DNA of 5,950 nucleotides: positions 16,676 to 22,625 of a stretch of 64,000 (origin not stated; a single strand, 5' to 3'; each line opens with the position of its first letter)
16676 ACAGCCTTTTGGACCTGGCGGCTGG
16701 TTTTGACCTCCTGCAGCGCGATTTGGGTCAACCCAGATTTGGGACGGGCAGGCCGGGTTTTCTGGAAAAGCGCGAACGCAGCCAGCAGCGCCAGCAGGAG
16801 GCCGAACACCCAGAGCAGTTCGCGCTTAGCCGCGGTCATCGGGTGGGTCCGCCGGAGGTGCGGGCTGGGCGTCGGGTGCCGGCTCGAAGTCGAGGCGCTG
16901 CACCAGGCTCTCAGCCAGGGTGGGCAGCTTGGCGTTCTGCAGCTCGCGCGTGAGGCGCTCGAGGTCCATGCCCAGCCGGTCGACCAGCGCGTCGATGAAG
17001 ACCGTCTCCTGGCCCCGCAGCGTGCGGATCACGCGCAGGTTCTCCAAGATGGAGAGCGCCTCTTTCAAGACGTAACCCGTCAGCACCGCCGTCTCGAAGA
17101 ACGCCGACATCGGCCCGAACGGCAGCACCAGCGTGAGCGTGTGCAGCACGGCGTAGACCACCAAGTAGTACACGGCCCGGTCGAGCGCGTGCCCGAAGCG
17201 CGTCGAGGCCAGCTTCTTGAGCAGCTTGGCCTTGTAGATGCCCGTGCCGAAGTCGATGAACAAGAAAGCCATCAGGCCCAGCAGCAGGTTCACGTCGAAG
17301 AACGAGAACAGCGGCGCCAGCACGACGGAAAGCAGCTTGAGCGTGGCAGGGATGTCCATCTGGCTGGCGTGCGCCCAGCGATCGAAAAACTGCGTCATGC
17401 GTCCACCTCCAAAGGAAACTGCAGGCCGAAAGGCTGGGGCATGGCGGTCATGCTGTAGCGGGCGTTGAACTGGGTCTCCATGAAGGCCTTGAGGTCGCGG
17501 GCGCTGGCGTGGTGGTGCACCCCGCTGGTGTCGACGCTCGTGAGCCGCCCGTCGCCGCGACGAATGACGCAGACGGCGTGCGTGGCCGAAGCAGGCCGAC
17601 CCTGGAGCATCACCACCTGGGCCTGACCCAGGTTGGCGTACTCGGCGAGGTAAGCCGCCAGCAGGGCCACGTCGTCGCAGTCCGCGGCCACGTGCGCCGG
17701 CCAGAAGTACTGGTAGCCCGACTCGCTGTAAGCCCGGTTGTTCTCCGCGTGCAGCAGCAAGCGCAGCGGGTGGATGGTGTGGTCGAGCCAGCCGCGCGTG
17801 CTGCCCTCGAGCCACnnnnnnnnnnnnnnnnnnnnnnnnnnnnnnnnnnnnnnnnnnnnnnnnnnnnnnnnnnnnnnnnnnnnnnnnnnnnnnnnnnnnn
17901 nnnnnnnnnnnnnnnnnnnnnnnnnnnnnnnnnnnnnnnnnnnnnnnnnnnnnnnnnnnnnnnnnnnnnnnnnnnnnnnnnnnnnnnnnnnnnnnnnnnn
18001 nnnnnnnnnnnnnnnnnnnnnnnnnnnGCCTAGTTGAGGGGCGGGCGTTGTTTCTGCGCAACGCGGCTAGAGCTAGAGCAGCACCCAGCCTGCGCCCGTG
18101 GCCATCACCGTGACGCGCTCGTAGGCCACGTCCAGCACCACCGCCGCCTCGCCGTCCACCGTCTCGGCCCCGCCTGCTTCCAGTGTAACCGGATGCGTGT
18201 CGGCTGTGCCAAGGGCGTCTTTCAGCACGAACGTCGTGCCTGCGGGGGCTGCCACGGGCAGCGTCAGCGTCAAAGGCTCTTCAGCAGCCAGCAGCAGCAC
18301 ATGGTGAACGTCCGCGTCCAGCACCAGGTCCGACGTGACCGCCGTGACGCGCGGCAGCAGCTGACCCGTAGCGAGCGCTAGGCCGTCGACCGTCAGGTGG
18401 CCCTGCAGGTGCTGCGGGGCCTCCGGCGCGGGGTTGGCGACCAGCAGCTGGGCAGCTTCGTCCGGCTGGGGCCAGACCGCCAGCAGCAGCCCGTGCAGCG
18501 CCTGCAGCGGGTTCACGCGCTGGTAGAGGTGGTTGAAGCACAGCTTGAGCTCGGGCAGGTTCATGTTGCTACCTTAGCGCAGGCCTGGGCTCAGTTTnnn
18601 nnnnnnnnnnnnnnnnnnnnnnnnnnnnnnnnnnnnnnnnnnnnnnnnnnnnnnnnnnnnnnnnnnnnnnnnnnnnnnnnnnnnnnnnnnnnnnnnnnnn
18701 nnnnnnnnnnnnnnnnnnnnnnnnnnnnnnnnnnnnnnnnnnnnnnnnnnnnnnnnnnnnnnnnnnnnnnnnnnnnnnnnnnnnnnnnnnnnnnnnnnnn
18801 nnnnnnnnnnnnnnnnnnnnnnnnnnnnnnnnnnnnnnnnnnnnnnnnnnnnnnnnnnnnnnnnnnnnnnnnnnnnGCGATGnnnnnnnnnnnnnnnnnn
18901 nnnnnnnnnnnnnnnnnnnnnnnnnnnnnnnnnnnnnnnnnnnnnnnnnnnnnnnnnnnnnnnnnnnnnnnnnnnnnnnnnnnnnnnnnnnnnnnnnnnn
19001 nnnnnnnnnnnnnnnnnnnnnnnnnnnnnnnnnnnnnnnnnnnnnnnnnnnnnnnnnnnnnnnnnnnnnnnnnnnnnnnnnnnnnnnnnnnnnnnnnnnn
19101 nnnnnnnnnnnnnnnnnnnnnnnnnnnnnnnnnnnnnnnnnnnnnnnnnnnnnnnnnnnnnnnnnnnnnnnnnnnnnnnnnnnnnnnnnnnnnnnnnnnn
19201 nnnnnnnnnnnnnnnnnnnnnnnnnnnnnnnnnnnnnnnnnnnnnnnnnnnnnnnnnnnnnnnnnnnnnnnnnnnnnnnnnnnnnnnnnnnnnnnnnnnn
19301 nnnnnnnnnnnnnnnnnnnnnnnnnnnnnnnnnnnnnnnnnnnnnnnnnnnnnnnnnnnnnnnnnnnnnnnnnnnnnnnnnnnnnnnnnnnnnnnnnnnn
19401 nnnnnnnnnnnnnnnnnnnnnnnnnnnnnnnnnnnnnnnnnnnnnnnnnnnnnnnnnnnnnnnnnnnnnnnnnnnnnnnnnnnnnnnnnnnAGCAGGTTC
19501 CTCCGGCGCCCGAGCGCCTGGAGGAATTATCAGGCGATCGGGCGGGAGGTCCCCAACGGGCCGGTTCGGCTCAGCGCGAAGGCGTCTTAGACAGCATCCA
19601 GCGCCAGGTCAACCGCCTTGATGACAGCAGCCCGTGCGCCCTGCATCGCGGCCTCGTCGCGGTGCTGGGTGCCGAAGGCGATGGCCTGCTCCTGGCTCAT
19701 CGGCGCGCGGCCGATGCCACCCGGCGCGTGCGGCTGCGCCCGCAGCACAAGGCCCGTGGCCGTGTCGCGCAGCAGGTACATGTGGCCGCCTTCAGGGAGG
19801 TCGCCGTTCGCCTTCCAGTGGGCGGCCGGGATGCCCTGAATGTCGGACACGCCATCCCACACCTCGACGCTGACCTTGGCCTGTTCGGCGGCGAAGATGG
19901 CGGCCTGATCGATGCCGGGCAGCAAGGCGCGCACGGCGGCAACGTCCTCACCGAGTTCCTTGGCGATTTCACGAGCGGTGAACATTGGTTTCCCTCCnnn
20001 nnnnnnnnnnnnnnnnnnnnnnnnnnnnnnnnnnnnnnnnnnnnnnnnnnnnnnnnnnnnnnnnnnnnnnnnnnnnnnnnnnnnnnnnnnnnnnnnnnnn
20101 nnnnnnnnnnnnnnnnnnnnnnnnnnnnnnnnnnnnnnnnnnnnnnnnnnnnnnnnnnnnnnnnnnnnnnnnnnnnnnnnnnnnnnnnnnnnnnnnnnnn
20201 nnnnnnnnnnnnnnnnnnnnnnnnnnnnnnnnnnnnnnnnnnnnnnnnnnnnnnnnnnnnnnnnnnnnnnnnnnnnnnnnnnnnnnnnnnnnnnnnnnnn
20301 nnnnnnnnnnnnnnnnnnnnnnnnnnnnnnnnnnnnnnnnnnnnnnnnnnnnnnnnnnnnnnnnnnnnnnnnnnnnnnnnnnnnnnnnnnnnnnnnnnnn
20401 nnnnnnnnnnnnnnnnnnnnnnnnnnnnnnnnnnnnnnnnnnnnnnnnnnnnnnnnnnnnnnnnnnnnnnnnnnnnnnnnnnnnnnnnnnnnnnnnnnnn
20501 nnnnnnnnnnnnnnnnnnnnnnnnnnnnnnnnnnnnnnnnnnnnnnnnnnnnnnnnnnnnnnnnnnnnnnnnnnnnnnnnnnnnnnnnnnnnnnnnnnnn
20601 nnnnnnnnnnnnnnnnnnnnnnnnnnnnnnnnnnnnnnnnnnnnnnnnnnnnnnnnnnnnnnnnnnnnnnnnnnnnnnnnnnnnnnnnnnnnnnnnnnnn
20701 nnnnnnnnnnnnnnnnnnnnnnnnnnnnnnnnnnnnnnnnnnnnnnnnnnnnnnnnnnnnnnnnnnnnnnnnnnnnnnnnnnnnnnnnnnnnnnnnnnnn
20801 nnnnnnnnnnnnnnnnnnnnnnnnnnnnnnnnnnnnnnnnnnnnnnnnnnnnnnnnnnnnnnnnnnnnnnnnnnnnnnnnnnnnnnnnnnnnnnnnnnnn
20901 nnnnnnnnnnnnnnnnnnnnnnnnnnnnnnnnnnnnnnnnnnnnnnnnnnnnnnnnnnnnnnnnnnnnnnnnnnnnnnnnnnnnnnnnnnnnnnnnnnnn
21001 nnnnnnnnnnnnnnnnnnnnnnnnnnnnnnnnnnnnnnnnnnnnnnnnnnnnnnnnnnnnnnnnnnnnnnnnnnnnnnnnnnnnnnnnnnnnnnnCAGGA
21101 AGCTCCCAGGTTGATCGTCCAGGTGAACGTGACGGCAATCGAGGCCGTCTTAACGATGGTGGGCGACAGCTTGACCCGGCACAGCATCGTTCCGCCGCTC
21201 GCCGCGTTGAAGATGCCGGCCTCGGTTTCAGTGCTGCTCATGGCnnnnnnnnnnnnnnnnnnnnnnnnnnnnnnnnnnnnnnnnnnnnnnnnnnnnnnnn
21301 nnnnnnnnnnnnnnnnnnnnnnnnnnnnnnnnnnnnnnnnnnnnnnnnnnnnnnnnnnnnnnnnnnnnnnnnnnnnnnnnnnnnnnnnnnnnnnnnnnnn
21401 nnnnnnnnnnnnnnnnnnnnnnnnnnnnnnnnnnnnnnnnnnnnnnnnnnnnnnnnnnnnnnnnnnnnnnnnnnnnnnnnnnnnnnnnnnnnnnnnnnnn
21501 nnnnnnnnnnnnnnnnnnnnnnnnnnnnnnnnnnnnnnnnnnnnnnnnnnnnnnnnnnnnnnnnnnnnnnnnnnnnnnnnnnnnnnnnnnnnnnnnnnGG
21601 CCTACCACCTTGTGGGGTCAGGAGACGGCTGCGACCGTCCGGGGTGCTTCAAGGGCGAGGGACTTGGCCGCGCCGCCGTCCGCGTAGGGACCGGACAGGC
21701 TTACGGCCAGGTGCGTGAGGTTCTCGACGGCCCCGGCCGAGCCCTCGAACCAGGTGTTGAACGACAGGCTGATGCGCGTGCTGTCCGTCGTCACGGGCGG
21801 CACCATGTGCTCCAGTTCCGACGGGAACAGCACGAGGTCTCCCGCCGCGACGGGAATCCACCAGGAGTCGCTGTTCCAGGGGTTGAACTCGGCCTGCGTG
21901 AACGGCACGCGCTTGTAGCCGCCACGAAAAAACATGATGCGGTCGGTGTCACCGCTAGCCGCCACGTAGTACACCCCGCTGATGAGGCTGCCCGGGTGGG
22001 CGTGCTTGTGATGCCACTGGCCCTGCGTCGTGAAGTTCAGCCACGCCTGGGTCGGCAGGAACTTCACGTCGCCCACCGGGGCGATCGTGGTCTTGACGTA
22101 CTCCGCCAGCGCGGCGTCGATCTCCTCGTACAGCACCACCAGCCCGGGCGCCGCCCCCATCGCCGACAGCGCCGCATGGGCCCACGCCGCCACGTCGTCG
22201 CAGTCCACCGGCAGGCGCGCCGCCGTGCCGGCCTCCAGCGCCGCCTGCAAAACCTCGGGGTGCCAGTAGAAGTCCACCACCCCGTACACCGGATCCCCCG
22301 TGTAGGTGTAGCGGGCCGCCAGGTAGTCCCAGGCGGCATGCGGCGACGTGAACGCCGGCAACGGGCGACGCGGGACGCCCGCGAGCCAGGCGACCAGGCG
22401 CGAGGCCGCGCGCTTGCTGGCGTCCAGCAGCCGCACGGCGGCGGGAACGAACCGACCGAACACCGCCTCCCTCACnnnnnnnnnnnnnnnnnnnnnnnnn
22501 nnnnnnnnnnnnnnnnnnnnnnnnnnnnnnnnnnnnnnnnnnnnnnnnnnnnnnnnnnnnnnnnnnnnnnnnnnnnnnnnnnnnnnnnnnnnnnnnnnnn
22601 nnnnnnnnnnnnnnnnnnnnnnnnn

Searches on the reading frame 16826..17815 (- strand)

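Call 18: search_protein_families(library=phrogs, proteins=[window:16826-17815:-], max_evalue=0.00001)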
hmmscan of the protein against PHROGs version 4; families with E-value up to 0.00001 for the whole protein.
window:16826-17815:- (329 aa): 1 family
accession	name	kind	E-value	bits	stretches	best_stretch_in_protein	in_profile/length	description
phrog_199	-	lysis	2.6e-08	34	1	175-263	27-112/545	holin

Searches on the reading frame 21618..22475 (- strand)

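Call 18: search_protein_families(library=phrogs, proteins=[window:21618-22475:-], max_evalue=0.00001)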
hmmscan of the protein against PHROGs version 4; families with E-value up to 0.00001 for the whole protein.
window:21618-22475:- (285 aa): 1 family
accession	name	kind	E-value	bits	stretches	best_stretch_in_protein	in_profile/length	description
phrog_81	-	moron, auxiliary metabolic gene and host takeover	5.7e-35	122.2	1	113-249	112-245/283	2OG-Fe(II) oxygenase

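Call 69: search_protein_families(library=pfam, proteins=[window:21618-22475:-], max_evalue=0.001)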
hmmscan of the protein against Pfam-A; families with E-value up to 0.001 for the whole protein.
window:21618-22475:- (285 aa): 2 families
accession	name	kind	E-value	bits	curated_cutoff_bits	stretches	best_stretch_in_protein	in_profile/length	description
PF13759.12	2OG-FeII_Oxy_5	-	5.8e-21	75.2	27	1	144-240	2-101/101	Putative 2OG-Fe(II) oxygenase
PF13640.12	2OG-FeII_Oxy_3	-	3.1e-05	25.3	27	1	154-240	14-96/98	2OG-Fe(II) oxygenase superfamily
